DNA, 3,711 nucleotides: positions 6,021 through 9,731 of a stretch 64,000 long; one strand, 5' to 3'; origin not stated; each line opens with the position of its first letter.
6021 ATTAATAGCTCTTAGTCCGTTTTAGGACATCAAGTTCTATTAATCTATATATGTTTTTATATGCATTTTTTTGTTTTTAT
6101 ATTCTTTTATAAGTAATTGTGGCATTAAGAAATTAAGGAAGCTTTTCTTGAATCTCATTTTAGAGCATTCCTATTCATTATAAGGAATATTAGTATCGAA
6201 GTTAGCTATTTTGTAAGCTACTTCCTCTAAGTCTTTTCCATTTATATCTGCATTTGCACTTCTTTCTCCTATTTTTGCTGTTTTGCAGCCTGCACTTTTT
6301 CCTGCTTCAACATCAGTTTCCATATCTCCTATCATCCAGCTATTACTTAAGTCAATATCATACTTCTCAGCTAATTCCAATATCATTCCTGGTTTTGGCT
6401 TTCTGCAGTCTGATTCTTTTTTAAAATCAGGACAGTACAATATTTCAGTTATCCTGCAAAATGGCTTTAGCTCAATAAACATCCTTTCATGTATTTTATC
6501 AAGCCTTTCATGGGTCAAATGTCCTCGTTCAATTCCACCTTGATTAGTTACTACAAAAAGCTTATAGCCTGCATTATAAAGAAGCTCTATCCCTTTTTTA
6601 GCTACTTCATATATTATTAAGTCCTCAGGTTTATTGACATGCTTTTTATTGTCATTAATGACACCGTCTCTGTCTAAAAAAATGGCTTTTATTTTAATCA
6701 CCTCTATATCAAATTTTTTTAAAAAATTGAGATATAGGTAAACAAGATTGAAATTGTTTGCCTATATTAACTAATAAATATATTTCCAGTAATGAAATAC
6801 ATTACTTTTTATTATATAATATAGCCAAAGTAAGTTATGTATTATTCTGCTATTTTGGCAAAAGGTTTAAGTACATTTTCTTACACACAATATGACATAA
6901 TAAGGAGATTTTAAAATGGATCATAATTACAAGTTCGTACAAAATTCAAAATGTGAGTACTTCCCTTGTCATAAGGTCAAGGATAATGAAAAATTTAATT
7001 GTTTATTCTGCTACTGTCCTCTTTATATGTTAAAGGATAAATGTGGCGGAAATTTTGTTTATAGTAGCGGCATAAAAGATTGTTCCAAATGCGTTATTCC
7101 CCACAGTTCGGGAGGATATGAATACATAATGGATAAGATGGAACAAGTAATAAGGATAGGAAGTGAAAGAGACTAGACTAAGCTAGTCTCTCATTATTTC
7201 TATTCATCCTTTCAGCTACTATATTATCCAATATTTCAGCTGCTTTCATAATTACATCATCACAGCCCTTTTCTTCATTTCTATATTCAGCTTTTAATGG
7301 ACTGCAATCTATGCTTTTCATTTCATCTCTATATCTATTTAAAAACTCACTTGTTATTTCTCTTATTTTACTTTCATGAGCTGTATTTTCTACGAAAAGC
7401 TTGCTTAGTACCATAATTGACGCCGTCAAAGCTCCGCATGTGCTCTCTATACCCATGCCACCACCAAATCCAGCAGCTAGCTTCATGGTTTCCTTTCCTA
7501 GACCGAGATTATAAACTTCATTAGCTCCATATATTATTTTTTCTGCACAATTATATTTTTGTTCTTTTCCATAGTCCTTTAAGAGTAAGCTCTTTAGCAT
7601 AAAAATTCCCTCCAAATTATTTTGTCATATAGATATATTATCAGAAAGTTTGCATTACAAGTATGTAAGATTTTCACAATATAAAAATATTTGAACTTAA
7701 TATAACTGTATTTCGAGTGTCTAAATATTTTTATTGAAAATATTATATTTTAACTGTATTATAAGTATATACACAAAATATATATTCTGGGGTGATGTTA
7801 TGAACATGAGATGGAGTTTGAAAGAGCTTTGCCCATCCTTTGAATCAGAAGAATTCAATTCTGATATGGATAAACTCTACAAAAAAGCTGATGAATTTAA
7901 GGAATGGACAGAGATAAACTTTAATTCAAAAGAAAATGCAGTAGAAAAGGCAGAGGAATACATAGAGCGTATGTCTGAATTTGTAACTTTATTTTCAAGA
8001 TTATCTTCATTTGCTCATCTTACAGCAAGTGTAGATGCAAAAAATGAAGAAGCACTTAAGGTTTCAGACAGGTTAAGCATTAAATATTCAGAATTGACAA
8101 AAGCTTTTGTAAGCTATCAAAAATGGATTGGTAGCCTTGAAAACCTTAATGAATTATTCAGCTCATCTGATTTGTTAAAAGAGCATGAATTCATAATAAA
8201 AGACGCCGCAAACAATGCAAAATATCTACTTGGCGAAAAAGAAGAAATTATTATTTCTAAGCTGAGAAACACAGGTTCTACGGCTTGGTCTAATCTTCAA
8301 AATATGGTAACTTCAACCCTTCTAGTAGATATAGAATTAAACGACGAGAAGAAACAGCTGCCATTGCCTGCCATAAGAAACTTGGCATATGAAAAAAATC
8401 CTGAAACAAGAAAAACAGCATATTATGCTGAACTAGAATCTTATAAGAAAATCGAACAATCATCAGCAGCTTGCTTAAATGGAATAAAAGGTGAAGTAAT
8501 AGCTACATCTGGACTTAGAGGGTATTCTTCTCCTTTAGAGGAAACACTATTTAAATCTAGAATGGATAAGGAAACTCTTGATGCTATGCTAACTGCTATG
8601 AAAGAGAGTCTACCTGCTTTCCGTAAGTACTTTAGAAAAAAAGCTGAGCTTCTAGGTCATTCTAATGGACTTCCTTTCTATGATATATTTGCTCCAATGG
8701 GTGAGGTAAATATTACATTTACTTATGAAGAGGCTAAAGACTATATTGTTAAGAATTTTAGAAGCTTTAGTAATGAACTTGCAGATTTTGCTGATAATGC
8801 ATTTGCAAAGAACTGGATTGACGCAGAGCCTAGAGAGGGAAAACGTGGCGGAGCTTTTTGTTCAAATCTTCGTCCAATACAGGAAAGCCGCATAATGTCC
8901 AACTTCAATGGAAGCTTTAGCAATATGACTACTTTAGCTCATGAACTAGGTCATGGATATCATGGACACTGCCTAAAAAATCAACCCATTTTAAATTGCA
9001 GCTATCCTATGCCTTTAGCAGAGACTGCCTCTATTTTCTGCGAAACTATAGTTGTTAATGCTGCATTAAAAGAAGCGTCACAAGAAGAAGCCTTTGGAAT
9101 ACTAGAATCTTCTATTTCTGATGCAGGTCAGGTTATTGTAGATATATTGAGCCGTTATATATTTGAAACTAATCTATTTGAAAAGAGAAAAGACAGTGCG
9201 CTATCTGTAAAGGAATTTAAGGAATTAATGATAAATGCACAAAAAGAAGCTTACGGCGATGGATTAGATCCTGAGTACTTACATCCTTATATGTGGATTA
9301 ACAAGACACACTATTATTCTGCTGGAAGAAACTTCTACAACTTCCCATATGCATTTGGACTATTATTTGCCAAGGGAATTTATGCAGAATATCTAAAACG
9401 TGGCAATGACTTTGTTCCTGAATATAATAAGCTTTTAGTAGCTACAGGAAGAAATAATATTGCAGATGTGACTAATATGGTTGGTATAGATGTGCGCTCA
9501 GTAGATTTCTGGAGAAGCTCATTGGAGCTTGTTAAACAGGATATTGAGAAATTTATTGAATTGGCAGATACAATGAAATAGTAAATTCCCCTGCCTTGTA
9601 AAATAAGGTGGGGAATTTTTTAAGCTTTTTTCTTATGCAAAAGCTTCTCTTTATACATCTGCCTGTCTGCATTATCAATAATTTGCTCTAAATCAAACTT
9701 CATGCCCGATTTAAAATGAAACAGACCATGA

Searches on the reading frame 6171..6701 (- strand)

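Call 28: search_protein_families(library=ncbifam, proteins=[window:6171-6701:-], max_evalue=1e-8)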
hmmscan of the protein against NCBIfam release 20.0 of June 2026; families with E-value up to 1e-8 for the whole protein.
window:6171-6701:- (176 aa): 10 families
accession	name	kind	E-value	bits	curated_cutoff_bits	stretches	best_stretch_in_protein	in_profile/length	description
NF006506.0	PRK08942.1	equivalog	1.5e-40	138.7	178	1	4-144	3-146/182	D-glycero-beta-D-manno-heptose 1,7-bisphosphate 7-phosphatase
NF050049.1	HBPPhtaseGmhB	domain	6.8e-33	113.9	250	1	3-153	2-152/171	D-glycero-alpha-D-manno-heptose-1,7-bisphosphate 7-phosphatase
TIGR01656.1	Histidinol-ppas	subfamily_domain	5.1e-32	110.8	84.15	1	5-141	1-142/149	histidinol-phosphate phosphatase domain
TIGR01662.1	HAD-SF-IIIA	subfamily_domain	3.8e-31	108.1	44.6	1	5-143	1-137/141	HAD-IIIA family hydrolase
TIGR00213.1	GmhB_yaeD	subfamily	2.4e-28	99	149.6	1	5-142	2-147/176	D-glycero-beta-D-manno-heptose 1,7-bisphosphate 7-phosphatase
NF005264.0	PRK06769.1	equivalog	5e-25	88.3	217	1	1-144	1-136/175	HAD-IIIA family hydrolase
NF003937.0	PRK05446.1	equivalog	4.7e-21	75.2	443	1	4-150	3-154/355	bifunctional histidinol-phosphatase/imidazoleglycerol-phosphate dehydratase HisB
TIGR01261.1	hisB_Nterm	equivalog_domain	2.1e-19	69.6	140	1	5-150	2-152/161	histidinol-phosphatase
NF009695.0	PRK13222.1-2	equivalog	3.2e-11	43.1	225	0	100-144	149-193/226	phosphoglycolate phosphatase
TIGR01664.1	DNA-3'-Pase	equivalog_domain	9.3e-09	35.4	107.65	0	29-128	42-137/167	DNA 3'-phosphatase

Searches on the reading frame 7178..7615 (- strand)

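Call 28: search_protein_families(library=ncbifam, proteins=[window:7178-7615:-], max_evalue=1e-8)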
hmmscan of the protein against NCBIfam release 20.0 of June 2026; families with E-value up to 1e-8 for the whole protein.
window:7178-7615:- (145 aa): 2 families
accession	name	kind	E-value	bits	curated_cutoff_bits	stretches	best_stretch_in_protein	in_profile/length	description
TIGR01909.1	C_GCAxxG_C_C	subfamily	4e-24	85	47.4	1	21-133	1-120/120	C-GCAxxG-C-C family (seleno)protein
NF045669.1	DVU1555_fam_CGA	exception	1.4e-09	37.8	103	1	41-135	33-138/140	DVU_1555 family C-GCAxxG-C-C protein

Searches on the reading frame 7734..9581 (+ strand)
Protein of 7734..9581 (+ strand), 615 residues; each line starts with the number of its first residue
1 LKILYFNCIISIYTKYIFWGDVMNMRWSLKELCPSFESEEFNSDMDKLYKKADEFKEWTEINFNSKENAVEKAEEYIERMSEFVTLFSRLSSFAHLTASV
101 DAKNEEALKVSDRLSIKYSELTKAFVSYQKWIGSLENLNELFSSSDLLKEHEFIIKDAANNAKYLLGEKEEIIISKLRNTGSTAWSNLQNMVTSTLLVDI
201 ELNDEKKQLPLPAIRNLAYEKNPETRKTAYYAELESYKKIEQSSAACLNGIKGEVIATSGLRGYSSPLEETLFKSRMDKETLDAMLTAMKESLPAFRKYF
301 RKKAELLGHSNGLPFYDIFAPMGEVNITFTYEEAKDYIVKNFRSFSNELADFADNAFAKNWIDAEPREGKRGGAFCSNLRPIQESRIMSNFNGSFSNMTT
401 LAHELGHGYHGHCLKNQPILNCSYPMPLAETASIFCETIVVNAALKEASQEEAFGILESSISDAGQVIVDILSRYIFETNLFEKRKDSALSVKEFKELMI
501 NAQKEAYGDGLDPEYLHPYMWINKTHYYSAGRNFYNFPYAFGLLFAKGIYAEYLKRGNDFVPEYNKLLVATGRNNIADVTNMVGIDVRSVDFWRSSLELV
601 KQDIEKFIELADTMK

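Call 28: search_protein_families(library=ncbifam, proteins=[window:7734-9581:+], max_evalue=1e-8)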
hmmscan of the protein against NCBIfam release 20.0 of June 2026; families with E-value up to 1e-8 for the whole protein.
window:7734-9581:+ (615 aa): 3 families
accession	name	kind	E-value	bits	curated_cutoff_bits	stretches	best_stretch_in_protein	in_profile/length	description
TIGR02290.1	M3_fam_3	subfamily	1.5e-194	648.3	561.7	1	26-610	1-587/587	M3 family oligoendopeptidase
TIGR00181.1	pepF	equivalog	1.7e-72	245.2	490.55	1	26-609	9-590/591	oligoendopeptidase F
TIGR02289.1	M3_not_pepF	subfamily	5.2e-22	78.1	442.35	1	63-609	12-546/549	M3 family oligoendopeptidase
